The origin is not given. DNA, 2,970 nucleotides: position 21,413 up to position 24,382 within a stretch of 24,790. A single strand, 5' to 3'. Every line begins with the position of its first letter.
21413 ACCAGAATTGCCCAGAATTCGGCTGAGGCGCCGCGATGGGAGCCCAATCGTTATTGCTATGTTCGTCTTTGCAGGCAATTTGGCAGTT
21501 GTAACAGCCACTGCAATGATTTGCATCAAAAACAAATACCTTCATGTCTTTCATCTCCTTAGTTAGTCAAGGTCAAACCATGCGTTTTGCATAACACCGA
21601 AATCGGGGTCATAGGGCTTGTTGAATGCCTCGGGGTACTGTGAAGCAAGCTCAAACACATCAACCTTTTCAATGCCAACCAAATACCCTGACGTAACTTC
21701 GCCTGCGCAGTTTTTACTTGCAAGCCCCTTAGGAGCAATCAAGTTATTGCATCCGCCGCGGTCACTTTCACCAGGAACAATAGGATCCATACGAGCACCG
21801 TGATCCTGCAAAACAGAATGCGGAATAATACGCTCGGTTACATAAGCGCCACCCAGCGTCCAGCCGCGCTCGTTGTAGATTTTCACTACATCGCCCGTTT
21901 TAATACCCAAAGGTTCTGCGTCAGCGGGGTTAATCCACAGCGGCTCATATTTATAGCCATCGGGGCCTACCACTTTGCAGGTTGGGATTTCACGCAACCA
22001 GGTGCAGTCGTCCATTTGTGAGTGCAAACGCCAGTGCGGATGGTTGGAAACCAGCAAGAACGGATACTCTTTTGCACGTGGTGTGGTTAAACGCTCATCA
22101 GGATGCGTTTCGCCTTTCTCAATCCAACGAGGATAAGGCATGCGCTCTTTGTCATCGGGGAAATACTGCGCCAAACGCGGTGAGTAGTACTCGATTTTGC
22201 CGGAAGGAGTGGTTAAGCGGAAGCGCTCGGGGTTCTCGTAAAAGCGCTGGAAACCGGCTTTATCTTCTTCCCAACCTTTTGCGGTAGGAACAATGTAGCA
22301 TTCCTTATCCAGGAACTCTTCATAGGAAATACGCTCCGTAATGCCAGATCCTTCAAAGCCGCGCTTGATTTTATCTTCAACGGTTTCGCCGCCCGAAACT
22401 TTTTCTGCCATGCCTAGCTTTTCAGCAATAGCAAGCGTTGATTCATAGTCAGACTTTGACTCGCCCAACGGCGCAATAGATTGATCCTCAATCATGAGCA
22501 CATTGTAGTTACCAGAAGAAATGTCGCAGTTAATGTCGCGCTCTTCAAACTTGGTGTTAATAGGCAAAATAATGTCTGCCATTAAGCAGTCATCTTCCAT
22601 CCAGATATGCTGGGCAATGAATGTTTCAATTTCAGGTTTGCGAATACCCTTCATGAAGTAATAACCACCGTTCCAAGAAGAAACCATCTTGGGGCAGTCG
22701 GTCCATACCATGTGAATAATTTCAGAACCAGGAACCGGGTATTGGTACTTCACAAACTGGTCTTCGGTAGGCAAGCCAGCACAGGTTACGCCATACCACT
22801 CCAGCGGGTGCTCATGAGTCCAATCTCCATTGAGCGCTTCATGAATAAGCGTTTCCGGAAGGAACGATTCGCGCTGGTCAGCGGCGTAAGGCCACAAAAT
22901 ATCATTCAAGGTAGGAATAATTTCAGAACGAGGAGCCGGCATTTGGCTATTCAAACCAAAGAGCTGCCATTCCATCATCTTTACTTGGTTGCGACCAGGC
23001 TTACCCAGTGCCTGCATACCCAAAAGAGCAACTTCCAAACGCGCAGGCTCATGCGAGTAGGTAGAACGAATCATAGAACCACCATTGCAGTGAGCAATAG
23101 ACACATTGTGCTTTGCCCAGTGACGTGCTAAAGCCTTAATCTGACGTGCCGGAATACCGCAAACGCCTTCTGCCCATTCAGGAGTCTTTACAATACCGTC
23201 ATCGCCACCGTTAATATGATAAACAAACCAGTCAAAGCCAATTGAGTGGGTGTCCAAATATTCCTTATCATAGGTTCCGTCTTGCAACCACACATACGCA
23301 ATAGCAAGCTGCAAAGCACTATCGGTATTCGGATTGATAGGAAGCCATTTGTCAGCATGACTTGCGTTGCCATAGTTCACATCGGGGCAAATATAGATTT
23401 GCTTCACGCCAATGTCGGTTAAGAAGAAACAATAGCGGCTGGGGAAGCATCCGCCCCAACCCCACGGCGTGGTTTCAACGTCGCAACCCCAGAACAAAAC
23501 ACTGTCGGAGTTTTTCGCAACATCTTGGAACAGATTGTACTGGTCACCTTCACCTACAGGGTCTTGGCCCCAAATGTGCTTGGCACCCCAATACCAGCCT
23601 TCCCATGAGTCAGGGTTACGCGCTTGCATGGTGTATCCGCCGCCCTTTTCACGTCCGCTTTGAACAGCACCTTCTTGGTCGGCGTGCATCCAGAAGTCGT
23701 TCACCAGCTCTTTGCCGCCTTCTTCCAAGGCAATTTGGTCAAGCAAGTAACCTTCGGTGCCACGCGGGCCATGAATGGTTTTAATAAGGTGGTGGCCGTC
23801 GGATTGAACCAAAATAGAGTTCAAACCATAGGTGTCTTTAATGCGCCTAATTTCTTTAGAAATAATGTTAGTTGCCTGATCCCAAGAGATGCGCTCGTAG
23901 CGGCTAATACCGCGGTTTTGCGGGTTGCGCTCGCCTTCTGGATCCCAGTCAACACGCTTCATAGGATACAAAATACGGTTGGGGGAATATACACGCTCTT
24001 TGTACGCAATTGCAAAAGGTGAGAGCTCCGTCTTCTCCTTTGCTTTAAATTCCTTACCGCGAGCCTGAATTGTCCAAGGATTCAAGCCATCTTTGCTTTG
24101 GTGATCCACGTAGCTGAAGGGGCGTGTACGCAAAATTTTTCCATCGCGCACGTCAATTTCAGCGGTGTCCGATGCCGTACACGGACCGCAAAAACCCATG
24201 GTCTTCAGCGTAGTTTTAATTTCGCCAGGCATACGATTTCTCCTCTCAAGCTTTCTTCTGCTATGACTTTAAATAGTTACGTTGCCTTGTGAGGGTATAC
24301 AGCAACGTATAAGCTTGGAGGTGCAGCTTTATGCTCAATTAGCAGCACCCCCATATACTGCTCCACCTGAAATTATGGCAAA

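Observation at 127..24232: One locus joins O-demethylase-like URO-D-fold enzymes with three dehydroxylase/transhydroxylase-type Mo enzymes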

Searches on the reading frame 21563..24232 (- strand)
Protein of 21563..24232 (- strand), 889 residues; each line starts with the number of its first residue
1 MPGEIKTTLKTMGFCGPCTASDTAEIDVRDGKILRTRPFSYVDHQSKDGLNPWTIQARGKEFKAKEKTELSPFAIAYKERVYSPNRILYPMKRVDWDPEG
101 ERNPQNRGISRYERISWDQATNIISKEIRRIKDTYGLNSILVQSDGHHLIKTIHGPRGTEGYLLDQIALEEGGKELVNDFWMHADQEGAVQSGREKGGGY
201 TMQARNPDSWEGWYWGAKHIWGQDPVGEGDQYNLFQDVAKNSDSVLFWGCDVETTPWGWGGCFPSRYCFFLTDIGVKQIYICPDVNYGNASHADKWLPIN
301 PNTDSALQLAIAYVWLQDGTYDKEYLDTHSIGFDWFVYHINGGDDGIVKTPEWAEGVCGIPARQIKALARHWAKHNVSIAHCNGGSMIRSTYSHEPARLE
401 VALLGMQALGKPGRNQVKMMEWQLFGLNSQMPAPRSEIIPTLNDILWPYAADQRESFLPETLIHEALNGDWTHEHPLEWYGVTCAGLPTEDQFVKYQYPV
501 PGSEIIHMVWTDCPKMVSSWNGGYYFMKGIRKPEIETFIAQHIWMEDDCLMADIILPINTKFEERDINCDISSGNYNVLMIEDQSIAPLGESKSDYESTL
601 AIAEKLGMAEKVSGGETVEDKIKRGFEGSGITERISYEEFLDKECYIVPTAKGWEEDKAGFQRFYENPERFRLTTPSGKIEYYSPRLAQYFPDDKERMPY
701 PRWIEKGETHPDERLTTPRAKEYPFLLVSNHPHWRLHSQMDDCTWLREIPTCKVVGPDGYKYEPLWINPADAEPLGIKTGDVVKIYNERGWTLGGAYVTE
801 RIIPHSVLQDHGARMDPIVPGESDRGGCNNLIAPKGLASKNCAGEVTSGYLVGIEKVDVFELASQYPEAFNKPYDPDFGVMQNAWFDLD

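Call 4: search_protein_families(library=pfam, proteins=[window:21563-24232:-])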
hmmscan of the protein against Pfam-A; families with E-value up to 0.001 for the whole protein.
window:21563-24232:- (889 aa): 3 families
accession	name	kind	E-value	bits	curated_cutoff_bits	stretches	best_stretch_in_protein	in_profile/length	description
PF00384.28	Molybdopterin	-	8.9e-20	71.4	24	2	241-604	107-352/353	Molybdopterin oxidoreductase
PF01568.27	Molydop_binding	-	1.2e-12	48.3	26.8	1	725-834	1-95/110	Molydopterin dinucleotide binding domain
PF21423.2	AhtL-like_1st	-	1.8e-10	40.6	27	1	28-78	7-53/55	Pyrogallol hydroxytransferase large subunit-like, domain 1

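Call 6: search_protein_families(library=ncbifam, proteins=[window:21563-24232:-], max_evalue=0.01)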
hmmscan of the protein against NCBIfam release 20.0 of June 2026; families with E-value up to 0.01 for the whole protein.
window:21563-24232:- (889 aa): 19 families
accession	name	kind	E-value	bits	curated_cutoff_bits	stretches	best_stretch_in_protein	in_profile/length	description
TIGR00509.1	bisC_fam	subfamily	2e-85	287.6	1017.55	2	219-858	147-755/772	molybdopterin guanine dinucleotide-containing S/N-oxide reductase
TIGR02166.1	dmsA_ynfE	subfamily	6.1e-77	259.4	777.7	3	535-835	486-773/794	DMSO/selenate family reductase complex A subunit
NF011682.0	PRK15102.1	equivalog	6.5e-76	256.1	909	3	535-856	498-809/829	trimethylamine-N-oxide reductase TorA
TIGR02164.1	torA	equivalog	1.9e-70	238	1465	3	535-822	494-771/824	trimethylamine-N-oxide reductase TorA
NF011566.1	PRK14990.1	exception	2.1e-58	198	1600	3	531-857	504-814/814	dimethylsulfoxide reductase subunit A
NF041884.1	selenate_YnfF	exception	4.3e-47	160.5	1650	3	542-856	493-797/798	selenate/tellurate reductase subunit YnfF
NF041885.1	selenate_YnfE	exception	9.4e-46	156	1675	3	536-857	494-805/805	selenate/tellurate reductase subunit YnfE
NF012032.0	PRK15488.1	equivalog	2.3e-37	128.4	694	4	290-379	241-324/759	thiosulfate reductase PhsA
TIGR03479.1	DMSO_red_II_alp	subfamily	2.3e-36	125.3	984.75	3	350-792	399-840/913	molybdopterin-dependent oxidoreductase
TIGR01591.1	Fdh-alpha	equivalog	1.5e-25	89.4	666.25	3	286-378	194-280/672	formate dehydrogenase subunit alpha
NF041714.1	arsenate_red_ArrA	equivalog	5.9e-16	57.7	1600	2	289-374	255-357/848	arsenate respiratory reductase molybdopterin-containing subunit ArrA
NF042978.1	EthbenzDh_ebdA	equivalog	1.4e-15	56.2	2000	2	530-620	625-713/977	ethylbenzene dehydrogenase subunit alpha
NF041783.2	mnquin_red_QrcB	equivalog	8.2e-14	50.7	440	2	240-322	201-284/695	menaquinone reductase molybdopterin-binding-like subunit QrcB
TIGR01580.1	narG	equivalog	1.4e-13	49.4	1084.15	1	646-830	1008-1186/1235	nitrate reductase subunit alpha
NF047855.1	AssmNtatRedNasC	equivalog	8.8e-11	40.8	1100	0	525-701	429-595/708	assimilatory nitrate reductase catalytic subunit NasC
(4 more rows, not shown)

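Call 10: search_solved_structures(query=window:21563-24232:-, max_evalue=1e-10)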
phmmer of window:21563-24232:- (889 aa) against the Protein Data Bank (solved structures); distinct sequences matched with E-value up to 1e-10: 16.
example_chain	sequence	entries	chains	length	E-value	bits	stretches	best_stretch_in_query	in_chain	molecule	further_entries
4v4c_A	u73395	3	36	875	1.2e-113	384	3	199-416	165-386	Pyrogallol hydroxytransferase large subunit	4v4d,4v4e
1eu1_A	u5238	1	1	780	1.3e-60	208.4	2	534-854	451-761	DIMETHYL SULFOXIDE REDUCTASE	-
1e18_A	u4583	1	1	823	2.2e-59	204.3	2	534-852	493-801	DMSO REDUCTASE.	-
1e60_A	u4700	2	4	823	3.5e-59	203.7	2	534-852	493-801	Dimethyl sulfoxide/trimethylamine N-oxide reductase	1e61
4dmr_A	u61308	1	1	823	3.8e-59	203.6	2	534-852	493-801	DMSO REDUCTASE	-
1dmr_A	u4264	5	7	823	5.4e-59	203.1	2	534-852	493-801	DMSO REDUCTASE | Dimethyl sulfoxide/trimethylamine N-oxide reductase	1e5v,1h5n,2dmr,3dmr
7l5i_A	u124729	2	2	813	1.2e-58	202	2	526-856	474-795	Trimethylamine-N-oxide reductase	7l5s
1dms_A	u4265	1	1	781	4.8e-57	196.6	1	230-850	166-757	DMSO REDUCTASE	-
9h4t_A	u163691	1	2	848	3.3e-55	190.5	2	527-824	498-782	Trimethylamine-N-oxide reductase 1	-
1tmo_A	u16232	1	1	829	5.5e-51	176.6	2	536-828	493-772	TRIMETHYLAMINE N-OXIDE REDUCTASE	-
2vpw_A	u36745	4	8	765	8.7e-20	73.3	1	275-376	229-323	THIOSULFATE REDUCTASE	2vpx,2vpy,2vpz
5e7o_A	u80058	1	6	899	5.6e-19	70.6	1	522-792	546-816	DMSO reductase family type II enzyme, molybdopterin subunit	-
4ydd_A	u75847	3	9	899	6.8e-19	70.3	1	522-792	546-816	DMSO reductase family type II enzyme, molybdopterin subunit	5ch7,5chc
2ivf_A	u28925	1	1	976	1.8e-13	52.4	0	526-788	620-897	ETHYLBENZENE DEHYDROGENASE ALPHA-SUBUNIT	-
7qv7_S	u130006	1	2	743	1e-12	49.9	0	535-804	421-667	Hydrogen dependent carbon dioxide reductase subunit FdhF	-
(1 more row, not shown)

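Call 39: search_solved_structures(query=window:21563-24232:-, max_evalue=1e-100, show_alignments=1)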
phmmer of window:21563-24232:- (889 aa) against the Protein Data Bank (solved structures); distinct sequences matched with E-value up to 1e-100: 1.
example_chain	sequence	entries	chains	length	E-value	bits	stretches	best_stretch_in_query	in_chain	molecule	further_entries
4v4c_A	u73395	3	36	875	1.2e-113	384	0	199-416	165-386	Pyrogallol hydroxytransferase large subunit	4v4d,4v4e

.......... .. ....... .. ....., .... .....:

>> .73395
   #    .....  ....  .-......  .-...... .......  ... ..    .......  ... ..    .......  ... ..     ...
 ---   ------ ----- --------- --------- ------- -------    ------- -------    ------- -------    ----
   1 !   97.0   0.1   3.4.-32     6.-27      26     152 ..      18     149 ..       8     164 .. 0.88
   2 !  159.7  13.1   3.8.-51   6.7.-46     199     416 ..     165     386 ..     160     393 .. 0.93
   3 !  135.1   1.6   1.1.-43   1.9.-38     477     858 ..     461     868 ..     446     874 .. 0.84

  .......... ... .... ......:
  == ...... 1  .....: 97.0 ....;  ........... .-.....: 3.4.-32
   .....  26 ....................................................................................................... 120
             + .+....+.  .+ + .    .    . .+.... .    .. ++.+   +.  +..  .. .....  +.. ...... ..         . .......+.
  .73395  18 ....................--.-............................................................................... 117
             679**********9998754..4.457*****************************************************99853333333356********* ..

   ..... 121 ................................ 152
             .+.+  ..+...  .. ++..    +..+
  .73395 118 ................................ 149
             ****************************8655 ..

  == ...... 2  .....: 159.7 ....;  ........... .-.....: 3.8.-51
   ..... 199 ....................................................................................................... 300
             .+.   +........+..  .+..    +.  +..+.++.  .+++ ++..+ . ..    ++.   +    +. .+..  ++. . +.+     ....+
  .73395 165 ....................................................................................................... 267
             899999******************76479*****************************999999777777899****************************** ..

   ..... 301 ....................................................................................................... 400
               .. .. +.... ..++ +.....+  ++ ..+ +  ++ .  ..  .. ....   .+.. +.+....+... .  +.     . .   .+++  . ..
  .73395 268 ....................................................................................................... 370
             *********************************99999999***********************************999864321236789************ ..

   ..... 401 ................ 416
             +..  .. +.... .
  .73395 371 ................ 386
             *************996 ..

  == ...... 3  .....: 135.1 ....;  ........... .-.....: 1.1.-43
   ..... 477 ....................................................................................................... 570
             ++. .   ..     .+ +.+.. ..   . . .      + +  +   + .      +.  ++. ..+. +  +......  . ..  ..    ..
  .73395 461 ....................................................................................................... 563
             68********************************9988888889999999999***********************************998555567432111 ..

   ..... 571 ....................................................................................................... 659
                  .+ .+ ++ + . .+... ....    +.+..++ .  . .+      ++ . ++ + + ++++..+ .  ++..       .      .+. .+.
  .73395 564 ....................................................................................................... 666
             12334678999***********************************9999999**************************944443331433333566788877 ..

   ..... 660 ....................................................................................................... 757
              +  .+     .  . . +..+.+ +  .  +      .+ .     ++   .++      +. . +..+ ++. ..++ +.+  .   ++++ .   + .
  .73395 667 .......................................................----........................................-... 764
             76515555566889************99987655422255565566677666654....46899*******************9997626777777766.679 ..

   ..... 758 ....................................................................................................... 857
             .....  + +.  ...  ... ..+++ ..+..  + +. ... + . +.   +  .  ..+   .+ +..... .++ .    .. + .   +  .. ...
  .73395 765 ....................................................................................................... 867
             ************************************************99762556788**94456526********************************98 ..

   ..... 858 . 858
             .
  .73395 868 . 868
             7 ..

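Call 76: search_solved_structures(query=A4, max_evalue=1e-80, show_alignments=1)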
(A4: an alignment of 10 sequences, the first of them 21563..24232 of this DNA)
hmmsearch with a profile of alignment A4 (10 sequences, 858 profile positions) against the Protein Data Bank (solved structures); distinct sequences matched with E-value up to 1e-80: 8.
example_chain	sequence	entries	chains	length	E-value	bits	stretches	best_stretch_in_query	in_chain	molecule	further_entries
4v4c_A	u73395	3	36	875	1.1e-162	546.3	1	26-386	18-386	Pyrogallol hydroxytransferase large subunit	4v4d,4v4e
1eu1_A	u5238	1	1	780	7.8e-87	295.4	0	489-826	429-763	DIMETHYL SULFOXIDE REDUCTASE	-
7l5i_A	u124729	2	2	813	1.6e-85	291.1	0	70-376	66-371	Trimethylamine-N-oxide reductase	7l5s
1e18_A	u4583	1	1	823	8.7e-85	288.6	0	69-377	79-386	DMSO REDUCTASE.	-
1dmr_A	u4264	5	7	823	1.7e-84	287.7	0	69-377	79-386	DMSO REDUCTASE | Dimethyl sulfoxide/trimethylamine N-oxide reductase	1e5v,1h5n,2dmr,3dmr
1e60_A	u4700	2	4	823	1.8e-84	287.6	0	69-377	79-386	Dimethyl sulfoxide/trimethylamine N-oxide reductase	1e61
1dms_A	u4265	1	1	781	1.8e-84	287.6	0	71-377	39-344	DMSO REDUCTASE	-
4dmr_A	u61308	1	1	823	1.8e-84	287.6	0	69-377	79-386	DMSO REDUCTASE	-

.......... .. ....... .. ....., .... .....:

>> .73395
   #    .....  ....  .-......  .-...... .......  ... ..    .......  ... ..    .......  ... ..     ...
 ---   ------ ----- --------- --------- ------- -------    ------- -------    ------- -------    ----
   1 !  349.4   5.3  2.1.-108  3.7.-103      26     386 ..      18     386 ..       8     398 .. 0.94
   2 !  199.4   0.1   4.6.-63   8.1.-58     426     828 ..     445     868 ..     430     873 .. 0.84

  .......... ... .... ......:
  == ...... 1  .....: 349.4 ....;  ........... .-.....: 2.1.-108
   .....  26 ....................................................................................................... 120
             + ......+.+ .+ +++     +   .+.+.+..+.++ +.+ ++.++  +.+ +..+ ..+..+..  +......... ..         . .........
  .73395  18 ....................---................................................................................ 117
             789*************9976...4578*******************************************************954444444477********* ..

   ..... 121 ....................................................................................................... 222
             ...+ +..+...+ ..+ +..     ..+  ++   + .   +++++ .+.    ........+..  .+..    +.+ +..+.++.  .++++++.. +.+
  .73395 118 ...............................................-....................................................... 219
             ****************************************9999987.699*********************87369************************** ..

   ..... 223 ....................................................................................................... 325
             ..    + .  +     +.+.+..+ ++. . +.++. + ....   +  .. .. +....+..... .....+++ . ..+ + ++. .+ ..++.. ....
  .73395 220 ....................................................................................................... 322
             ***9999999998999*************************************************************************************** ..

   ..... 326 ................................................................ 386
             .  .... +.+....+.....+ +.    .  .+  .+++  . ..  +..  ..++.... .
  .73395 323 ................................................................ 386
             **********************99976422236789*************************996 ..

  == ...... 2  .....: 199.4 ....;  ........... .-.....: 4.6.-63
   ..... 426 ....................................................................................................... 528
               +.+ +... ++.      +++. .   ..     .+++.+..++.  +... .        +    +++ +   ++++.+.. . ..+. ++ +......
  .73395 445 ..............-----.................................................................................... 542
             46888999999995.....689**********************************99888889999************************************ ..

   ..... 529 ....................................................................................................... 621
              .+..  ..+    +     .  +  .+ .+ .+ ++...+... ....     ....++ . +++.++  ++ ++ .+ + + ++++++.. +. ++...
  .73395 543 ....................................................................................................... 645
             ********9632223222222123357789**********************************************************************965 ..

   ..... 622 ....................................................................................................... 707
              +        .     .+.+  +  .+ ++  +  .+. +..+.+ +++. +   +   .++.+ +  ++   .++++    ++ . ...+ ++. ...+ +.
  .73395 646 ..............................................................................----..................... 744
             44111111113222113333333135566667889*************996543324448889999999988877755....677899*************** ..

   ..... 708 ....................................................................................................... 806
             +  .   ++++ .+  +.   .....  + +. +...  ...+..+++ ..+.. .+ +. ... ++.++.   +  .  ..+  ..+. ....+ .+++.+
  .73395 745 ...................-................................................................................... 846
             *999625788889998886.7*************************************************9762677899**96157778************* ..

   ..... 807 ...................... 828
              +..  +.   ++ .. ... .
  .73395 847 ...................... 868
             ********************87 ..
